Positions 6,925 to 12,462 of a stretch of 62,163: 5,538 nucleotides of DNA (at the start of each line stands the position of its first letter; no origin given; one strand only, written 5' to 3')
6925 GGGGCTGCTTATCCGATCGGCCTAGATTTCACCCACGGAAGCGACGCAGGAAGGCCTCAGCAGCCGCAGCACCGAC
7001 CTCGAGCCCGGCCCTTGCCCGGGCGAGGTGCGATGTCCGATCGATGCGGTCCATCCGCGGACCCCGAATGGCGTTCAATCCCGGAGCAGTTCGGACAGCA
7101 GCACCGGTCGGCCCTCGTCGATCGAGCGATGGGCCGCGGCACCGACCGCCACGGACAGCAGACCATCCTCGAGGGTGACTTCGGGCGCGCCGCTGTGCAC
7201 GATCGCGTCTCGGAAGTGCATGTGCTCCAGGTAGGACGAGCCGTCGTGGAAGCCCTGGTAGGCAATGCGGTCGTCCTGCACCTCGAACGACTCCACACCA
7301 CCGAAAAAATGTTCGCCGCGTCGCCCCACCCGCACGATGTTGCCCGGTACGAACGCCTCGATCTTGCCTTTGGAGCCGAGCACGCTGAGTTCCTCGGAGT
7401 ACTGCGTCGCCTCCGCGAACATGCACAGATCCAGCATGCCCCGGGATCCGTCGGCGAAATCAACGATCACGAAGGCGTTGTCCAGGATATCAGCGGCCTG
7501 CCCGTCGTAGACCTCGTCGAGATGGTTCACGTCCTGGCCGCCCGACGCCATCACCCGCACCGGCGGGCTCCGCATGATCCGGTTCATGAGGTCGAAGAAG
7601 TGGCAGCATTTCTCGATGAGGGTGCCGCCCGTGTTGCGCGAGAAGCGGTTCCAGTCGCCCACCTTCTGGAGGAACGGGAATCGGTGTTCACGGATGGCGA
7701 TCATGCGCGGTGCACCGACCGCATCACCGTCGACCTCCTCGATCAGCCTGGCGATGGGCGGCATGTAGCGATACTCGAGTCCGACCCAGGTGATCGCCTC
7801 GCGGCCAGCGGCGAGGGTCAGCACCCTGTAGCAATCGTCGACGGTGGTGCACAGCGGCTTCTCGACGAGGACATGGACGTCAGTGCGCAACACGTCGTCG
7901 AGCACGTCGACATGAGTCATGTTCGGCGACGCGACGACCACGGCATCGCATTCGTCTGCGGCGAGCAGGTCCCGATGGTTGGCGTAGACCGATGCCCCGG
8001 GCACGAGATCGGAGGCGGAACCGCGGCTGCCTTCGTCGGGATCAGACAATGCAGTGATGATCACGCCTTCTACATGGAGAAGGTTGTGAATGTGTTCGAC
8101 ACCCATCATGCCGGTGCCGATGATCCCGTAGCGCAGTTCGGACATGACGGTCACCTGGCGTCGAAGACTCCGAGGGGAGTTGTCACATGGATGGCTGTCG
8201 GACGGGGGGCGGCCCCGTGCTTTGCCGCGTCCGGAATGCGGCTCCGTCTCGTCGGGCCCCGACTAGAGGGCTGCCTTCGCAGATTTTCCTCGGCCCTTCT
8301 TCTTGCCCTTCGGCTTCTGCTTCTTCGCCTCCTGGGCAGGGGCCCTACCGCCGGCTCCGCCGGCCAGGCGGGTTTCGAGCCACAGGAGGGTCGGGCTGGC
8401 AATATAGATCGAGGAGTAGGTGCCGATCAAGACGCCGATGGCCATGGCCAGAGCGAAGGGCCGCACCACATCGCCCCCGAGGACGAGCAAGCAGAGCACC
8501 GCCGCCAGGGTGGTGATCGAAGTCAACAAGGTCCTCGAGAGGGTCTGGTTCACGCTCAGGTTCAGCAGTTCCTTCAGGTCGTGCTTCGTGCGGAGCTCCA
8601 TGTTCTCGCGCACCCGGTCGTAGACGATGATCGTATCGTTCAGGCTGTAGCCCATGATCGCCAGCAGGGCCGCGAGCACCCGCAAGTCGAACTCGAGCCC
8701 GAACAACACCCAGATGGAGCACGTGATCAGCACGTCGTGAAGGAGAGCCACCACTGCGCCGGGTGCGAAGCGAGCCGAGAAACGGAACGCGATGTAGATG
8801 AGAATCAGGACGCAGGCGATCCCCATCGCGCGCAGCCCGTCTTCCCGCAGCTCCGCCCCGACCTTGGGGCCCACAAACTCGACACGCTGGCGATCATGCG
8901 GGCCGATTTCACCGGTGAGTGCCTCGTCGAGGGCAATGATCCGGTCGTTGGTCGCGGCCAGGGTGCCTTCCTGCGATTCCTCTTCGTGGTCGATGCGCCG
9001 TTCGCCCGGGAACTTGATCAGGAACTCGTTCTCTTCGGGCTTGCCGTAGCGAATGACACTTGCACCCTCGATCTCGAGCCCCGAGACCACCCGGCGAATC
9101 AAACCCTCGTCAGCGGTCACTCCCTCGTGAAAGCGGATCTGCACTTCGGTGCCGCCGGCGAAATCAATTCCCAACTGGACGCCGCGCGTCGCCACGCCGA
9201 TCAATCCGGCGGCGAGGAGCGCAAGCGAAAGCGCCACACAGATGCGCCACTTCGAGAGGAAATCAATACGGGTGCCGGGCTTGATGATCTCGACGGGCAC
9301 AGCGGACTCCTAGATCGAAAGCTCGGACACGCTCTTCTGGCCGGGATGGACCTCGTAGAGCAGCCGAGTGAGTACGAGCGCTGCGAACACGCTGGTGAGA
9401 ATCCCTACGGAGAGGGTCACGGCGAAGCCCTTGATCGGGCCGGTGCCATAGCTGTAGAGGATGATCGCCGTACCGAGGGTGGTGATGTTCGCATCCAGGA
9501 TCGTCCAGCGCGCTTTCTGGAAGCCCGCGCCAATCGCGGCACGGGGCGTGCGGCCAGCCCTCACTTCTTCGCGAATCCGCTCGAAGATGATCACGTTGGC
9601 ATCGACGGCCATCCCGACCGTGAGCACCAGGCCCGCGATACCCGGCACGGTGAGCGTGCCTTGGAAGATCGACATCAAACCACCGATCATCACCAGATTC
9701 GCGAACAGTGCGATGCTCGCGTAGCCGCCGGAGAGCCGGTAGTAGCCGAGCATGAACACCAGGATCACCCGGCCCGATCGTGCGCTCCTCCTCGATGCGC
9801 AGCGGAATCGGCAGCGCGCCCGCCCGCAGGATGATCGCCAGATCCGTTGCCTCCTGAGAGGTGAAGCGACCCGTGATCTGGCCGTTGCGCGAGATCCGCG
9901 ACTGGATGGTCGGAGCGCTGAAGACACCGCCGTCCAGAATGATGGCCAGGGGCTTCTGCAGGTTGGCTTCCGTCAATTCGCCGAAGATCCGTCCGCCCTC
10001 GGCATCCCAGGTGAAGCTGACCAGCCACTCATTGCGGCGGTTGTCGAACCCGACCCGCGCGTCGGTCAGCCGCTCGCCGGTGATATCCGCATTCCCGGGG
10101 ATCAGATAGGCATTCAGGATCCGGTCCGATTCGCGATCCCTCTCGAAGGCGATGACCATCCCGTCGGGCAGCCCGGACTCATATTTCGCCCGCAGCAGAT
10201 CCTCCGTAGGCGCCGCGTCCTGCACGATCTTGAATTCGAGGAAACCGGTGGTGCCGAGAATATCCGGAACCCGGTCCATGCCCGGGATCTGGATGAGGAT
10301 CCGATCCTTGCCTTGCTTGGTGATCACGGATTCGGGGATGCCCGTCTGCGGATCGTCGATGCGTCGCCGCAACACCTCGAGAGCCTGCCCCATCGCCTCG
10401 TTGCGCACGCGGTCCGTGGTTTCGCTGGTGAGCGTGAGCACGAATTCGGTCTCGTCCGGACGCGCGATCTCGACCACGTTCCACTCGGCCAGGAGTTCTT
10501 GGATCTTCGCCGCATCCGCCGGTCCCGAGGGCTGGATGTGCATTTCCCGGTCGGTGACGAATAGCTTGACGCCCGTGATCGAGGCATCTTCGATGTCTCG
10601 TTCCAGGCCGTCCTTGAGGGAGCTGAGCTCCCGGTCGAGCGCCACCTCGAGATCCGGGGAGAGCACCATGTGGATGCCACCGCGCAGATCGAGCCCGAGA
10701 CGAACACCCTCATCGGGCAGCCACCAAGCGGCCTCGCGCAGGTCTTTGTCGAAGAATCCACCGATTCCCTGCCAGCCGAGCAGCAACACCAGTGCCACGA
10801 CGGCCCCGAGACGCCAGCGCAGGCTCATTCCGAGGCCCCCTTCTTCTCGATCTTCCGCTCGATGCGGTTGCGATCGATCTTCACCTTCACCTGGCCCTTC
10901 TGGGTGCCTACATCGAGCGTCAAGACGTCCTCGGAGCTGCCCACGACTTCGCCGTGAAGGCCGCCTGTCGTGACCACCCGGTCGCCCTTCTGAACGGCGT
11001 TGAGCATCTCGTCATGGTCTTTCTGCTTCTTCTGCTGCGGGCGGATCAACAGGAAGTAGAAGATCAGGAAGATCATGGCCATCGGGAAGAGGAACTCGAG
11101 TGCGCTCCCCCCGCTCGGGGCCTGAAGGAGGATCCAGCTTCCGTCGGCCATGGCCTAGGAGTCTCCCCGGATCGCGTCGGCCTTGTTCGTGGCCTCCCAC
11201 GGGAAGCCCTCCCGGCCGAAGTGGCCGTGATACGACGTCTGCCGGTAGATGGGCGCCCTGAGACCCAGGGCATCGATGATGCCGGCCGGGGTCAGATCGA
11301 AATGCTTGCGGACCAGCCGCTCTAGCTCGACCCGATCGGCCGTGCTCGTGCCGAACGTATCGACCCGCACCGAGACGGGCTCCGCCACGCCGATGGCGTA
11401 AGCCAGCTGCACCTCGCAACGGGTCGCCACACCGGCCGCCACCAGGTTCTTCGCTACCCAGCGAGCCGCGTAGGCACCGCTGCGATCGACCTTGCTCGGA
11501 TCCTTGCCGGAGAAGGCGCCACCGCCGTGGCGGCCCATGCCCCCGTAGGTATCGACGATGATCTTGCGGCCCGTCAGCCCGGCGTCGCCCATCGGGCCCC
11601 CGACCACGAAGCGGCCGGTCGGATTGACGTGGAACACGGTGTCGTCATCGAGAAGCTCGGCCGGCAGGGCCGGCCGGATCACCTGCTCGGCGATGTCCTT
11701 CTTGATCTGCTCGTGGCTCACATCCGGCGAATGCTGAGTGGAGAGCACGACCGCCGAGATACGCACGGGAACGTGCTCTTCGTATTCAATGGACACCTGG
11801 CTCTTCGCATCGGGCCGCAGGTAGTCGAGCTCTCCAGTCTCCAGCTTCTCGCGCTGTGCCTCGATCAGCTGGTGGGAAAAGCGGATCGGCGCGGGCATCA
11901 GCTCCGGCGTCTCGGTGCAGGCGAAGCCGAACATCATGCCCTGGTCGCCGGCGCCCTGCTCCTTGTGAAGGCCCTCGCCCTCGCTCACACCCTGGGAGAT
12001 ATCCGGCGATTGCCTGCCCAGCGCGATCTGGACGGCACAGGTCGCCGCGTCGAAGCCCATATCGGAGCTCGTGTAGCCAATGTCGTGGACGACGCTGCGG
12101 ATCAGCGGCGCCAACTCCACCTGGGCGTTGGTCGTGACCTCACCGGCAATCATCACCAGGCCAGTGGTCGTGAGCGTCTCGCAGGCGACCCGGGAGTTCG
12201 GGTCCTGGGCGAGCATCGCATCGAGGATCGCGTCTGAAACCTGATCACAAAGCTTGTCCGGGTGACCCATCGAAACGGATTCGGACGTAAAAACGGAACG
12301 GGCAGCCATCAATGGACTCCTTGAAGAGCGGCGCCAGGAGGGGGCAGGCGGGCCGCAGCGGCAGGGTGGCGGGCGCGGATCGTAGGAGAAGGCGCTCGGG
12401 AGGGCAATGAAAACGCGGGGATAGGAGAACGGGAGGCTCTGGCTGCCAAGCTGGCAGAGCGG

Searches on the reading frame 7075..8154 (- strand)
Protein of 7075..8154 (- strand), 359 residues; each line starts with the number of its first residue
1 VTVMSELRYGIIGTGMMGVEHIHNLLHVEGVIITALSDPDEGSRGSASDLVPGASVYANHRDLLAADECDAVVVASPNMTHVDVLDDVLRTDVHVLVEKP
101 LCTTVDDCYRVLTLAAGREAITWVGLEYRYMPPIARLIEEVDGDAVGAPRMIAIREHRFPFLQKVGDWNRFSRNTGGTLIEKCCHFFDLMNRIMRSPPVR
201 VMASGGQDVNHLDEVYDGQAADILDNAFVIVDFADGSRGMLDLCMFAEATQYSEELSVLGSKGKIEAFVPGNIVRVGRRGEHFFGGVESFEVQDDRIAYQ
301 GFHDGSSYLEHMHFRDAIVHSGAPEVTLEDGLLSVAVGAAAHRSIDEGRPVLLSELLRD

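Call 71: search_protein_families(library=pfam, proteins=[window:7075-8154:-], max_evalue=0.00001)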
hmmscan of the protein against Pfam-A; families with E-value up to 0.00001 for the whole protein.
window:7075-8154:- (359 aa): 3 families
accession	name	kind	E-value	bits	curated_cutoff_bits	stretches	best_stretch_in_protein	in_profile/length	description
PF02894.22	GFO_IDH_MocA_C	-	2.6e-28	99.8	22.9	1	140-351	3-216/218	Oxidoreductase family, C-terminal alpha/beta domain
PF01408.29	GFO_IDH_MocA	-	5.9e-25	88.7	24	1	7-125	1-119/120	Oxidoreductase family, NAD-binding Rossmann fold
PF22725.1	GFO_IDH_MocA_C3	-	4.4e-14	53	27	1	137-266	4-124/124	GFO/IDH/MocA C-terminal domain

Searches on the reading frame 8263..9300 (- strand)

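Call 71: search_protein_families(library=pfam, proteins=[window:8263-9300:-], max_evalue=0.00001)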
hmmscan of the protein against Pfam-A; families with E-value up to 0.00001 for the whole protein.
window:8263-9300:- (345 aa): 2 families
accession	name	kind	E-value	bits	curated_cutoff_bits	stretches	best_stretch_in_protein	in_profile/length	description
PF02355.23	SecD_SecF_C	-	1.4e-67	227.2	20.5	1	136-310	14-188/189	Protein export membrane protein SecD/SecF, C-terminal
PF07549.19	Sec_GG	-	2.6e-08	33.6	20.3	1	36-59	3-26/28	SecD/SecF GG Motif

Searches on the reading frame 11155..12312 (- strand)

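Call 71: search_protein_families(library=pfam, proteins=[window:11155-12312:-], max_evalue=0.00001)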
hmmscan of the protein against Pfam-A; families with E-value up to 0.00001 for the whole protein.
window:11155-12312:- (385 aa): 3 families
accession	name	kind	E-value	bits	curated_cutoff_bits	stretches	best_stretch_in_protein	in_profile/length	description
PF02773.21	S-AdoMet_synt_C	-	1.5e-67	226.2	25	1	237-373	1-137/138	S-adenosylmethionine synthetase, C-terminal domain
PF02772.21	S-AdoMet_synt_M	-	2.7e-46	157.1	29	1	118-235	1-120/120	S-adenosylmethionine synthetase, central domain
PF00438.25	S-AdoMet_synt_N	-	1.6e-42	144.5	33.1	1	6-103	2-99/99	S-adenosylmethionine synthetase, N-terminal domain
